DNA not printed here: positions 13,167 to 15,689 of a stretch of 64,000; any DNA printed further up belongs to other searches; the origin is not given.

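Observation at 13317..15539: Membrane-anchored pseudo-orthocaspase with repeat-rich ectodomain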

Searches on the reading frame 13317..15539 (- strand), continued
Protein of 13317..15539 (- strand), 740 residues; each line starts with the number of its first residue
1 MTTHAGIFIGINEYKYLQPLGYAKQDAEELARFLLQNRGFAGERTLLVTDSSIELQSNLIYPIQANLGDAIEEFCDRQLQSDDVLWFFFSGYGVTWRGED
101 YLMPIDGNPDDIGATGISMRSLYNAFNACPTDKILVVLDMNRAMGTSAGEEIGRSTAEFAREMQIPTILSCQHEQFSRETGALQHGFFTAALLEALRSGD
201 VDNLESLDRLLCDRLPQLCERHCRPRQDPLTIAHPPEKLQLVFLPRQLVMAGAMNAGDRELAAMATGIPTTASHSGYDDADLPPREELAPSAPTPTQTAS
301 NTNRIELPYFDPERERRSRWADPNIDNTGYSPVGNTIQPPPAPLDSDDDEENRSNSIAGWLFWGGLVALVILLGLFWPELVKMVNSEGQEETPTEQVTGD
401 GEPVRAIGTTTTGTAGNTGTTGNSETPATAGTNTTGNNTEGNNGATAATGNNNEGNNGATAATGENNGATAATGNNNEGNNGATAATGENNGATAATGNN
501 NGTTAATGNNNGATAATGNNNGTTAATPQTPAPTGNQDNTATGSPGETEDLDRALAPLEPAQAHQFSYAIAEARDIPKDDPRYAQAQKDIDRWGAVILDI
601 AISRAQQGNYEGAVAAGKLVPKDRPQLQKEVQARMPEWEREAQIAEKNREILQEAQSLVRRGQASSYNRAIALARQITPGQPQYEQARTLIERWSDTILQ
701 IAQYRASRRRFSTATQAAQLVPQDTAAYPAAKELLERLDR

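Call 32: find_encoding_contigs(protein=P0066, flank=6000, max_places=1)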
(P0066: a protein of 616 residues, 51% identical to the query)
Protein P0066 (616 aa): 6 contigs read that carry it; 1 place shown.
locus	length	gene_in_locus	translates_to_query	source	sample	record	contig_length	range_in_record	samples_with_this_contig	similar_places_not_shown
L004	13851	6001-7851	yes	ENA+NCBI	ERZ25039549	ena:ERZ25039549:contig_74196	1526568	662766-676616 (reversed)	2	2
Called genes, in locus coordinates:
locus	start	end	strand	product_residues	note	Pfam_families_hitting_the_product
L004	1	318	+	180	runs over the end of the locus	-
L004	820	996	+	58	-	-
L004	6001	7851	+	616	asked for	-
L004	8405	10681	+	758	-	PF00535:Glycos_transf_2, PF13641:Glyco_tranf_2_3, PF13506:Glyco_transf_21, PF13632:Glyco_trans_2_3, PF03552:Cellulose_synt (weak)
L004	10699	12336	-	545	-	PF02541:Ppx-GppA, PF01966:HD, PF21447:Ppx-GppA_III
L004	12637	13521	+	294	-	PF01040:UbiA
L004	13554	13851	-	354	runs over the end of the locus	PF04087:DUF389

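Call 33: find_encoding_contigs(protein=P0010, flank=6000, max_places=1)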
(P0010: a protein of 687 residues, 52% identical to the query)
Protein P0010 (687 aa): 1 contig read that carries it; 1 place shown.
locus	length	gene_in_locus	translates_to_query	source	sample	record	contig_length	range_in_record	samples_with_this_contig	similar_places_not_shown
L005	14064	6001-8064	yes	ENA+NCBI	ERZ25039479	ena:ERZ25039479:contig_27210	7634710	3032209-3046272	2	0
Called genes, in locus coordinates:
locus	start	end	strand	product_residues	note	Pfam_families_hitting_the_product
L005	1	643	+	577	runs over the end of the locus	-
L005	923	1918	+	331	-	PF01757:Acyl_transf_3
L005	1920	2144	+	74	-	-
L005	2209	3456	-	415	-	PF00535:Glycos_transf_2, PF04138:GtrA_DPMS_TM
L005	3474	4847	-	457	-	PF05673:DUF815, PF13191:AAA_16 (weak), PF00004:AAA (weak)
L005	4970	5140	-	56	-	PF01783:Ribosomal_L32p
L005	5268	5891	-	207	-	-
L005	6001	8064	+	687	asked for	-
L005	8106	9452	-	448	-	PF17820:PDZ_6, PF19238:Radical_SAM_2, PF04459:DUF512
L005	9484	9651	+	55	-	-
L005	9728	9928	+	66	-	-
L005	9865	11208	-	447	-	PF01385:OrfB_IS605, PF07282:Cas12f1-like_TNB (weak)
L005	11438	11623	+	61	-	-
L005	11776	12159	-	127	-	-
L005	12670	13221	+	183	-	PF01467:CTP_transf_like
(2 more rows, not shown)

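Call 40: search_solved_structures(query=A1, max_evalue=0.01, show_alignments=4)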
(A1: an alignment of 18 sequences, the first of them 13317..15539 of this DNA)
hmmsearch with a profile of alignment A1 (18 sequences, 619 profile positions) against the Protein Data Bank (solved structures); distinct sequences matched with E-value up to 0.01: 8.
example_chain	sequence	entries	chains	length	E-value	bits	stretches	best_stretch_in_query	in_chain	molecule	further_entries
7qp0_A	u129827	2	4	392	1.7e-06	30.3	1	5-98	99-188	Metacaspase-1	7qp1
4f6p_A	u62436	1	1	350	5e-05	25.5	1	5-98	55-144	Metacaspase-1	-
4f6o_A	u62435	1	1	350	5e-05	25.5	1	5-98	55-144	Metacaspase-1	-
4af8_A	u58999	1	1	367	0.00012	24.3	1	5-97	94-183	METACASPASE MCA2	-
4afr_A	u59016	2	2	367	0.00012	24.2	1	5-97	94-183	METACASPASE | METACASPASE MCA2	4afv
4afp_A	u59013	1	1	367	0.00012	24.2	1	5-97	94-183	METACASPASE MCA2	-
6w8s_A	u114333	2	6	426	0.00056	22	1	5-94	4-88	Metacaspase-4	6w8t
6w8r_A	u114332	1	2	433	0.00057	22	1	5-94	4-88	Metacaspase-4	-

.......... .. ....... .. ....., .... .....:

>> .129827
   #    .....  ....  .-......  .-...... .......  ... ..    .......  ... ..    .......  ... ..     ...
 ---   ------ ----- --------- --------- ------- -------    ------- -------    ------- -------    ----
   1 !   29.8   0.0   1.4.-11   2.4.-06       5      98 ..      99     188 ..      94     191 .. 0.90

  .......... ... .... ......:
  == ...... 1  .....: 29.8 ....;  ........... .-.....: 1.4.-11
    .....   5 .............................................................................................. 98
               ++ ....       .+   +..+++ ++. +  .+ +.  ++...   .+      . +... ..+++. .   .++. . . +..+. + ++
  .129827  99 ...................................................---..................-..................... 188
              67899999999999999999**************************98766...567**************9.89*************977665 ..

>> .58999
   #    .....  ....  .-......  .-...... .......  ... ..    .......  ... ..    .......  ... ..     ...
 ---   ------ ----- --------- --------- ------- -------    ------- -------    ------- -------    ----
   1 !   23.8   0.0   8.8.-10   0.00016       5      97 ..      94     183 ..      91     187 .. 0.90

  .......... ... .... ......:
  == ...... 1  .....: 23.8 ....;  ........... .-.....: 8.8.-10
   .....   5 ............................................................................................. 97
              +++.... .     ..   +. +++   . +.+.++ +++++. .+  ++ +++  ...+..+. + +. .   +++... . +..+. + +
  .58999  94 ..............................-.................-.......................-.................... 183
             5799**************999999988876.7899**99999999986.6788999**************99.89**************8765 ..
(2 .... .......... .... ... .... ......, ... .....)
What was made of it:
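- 15462..15464 (-): Asp26 codon, the first acidic residue of the S1 pocket. It aligns with the Asp of 'CIND' or 'CCND' in Yca1 and TbMC2 (TbMC2 Asp95) (call 40).
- S90 is the structural Ser of the S-G-H-G turn that active enzymes also have (call 40).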

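Call 48: search_protein_families(library=padloc, proteins=[window:13317-15539:-], max_evalue=0.01)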
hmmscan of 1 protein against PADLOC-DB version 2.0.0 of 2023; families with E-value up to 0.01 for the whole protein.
window:13317-15539:- (740 aa): 1 family
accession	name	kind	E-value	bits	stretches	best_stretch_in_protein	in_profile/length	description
PDLC02987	caspase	-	1.4e-12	45.6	1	7-247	6-158/453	-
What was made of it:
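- The PADLOC generic 'caspase' model matches at E=1.4e-12 (call 48).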

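Call 59: find_related_loci(query=A1, collection=genome_contigs, flank=4000)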
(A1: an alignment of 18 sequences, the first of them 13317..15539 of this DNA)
Query A1 (740 aa) in genome_contigs; peptide patterns used: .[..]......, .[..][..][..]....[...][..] (x = any residue, [..] = any of these).
600 stretches matched a pattern (row limit reached: there are more); 531 encode a relative of the query (tblastn E <= 1e-3); the best 80 are kept; 80 distinct loci.
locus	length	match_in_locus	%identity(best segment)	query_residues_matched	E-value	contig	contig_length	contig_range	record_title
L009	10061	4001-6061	45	1-740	3e-161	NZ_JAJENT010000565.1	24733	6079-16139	Phormidium sp. CCY1219 NODE_1374404+_length_24733_cov_97.9151, whole genome shotgun sequence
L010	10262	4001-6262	37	1-737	2e-134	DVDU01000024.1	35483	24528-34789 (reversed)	MAG TPA_asm: Oscillatoriaceae cyanobacterium M33_DOE_052 k141_1615071, whole genome shotgun sequence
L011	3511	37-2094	34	1-737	6e-112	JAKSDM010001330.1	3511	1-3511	MAG: Pseudanabaenales cyanobacterium isolate MAG.87 k141_6100412, whole genome shotgun sequence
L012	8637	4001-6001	34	1-740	3e-106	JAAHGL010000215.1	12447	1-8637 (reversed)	MAG: Symploca sp. SIO2C1 2C1_NODE_215, whole genome shotgun sequence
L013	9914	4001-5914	33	1-737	2e-100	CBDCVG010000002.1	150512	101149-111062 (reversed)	MAG: Caldora sp. isolate e91194d1-5003-4bb1-8e0a-ecd65b6f64b4 genome assembly, contig: contig_2, whole genome shotgun se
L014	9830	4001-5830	35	1-732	2e-95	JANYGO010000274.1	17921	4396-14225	MAG: Cyanobacteria bacterium isolate 341R_metabinner_3 341R_k141_798075, whole genome shotgun sequence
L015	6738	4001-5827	34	1-739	3e-93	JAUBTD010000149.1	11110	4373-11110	Microcoleus sp. F10-A1 NODE_448_length_11110_cov_33.278075, whole genome shotgun sequence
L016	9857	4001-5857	45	1-734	9e-94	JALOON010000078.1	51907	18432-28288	MAG: Oscillatoriaceae cyanobacterium Prado104 scaffold_2737, whole genome shotgun sequence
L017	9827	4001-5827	34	1-739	4e-92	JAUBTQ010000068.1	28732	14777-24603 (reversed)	Microcoleus sp. BROC3 NODE_224_length_28732_cov_22.321166, whole genome shotgun sequence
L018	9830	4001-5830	34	1-734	3e-92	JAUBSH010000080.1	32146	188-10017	Microcoleus sp. K1-B1 NODE_109_length_32146_cov_23.454832, whole genome shotgun sequence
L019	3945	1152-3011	33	1-735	6e-93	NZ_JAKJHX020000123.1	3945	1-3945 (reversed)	Tychonema sp. BBK16 BIN6_NODE_126, whole genome shotgun sequence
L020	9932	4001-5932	34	1-734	7e-92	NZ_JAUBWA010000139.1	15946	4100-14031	Microcoleus sp. A003_D6 NODE_300_length_15946_cov_33.878127, whole genome shotgun sequence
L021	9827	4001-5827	35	1-734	1e-91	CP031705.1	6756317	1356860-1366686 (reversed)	Microcoleus vaginatus HSN003, whole genome shotgun sequence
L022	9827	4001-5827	35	1-733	2e-91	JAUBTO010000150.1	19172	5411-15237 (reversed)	Microcoleus sp. C2D2 NODE_308_length_19172_cov_41.412831, whole genome shotgun sequence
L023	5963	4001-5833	34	1-734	2e-91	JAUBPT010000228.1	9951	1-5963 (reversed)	Microcoleus sp. S13_C3 NODE_248_length_9951_cov_39.665890, whole genome shotgun sequence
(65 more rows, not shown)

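Call 62: search_protein_families(library=pfam, proteins=[L009:2757-3461:-, L009:1149-1823:-, L009:1935-2414:-, L009:2491-2811:-, L003:5079-5756:-, L021:3017-3799:-, L012:637-3804:+], max_evalue=0.001)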
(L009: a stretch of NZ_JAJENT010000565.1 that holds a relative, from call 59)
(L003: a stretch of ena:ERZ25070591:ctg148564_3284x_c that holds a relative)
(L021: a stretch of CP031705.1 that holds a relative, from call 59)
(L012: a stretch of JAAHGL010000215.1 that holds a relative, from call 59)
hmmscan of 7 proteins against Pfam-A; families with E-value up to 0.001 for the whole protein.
L009:2757-3461:- (235 aa): 1 family
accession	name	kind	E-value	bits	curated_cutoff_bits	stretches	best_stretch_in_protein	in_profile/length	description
PF02830.23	V4R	-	1e-19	70.8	31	1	143-203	1-61/62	V4R domain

L009:1149-1823:- (225 aa): 2 families
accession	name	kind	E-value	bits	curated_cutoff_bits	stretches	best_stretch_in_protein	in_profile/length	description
PF02830.23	V4R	-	6.9e-16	58.5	31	1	139-197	3-61/62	V4R domain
PF10702.14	DUF2507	-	0.0005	20.5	35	1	92-183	22-111/123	Protein of unknown function (DUF2507)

L009:1935-2414:- (160 aa): 1 family
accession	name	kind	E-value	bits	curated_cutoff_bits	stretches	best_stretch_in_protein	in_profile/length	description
PF00502.25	Phycobilisome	-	4.7e-07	30.3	22.2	1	14-113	8-115/155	Phycobilisome protein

L009:2491-2811:- (107 aa): 0 families

L003:5079-5756:- (226 aa): 0 families

L021:3017-3799:- (261 aa): 1 family
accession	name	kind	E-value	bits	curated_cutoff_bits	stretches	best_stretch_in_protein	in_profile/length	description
PF02830.23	V4R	-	1.2e-20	73.7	31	1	170-229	2-61/62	V4R domain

L012:637-3804:+ (1056 aa): 5 families
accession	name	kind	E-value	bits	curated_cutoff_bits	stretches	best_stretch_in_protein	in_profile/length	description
PF22735.1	NNH3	-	1.5e-66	224.8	27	1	39-280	1-213/213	NACHT N-terminal Helical domain 3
PF00805.28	Pentapeptide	-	1e-20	73.3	20.2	3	927-962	1-36/40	Pentapeptide repeats (8 copies)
PF13599.13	Pentapeptide_4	-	1.7e-08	34.9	38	1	875-949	4-78/78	Pentapeptide repeat region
PF05729.18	NACHT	-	8.1e-07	29.5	26.7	1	329-494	4-164/167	NACHT domain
PF24883.2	NPHP3_N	-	5.1e-05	24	24.8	0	395-450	121-164/164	Nephrocystin 3, N-terminal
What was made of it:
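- Tried and rejected: A divergent V4R/V4R/phycobilisome-like cluster is upstream only in a Microcoleus/Kamptonema/Phormidium subset (call 62).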
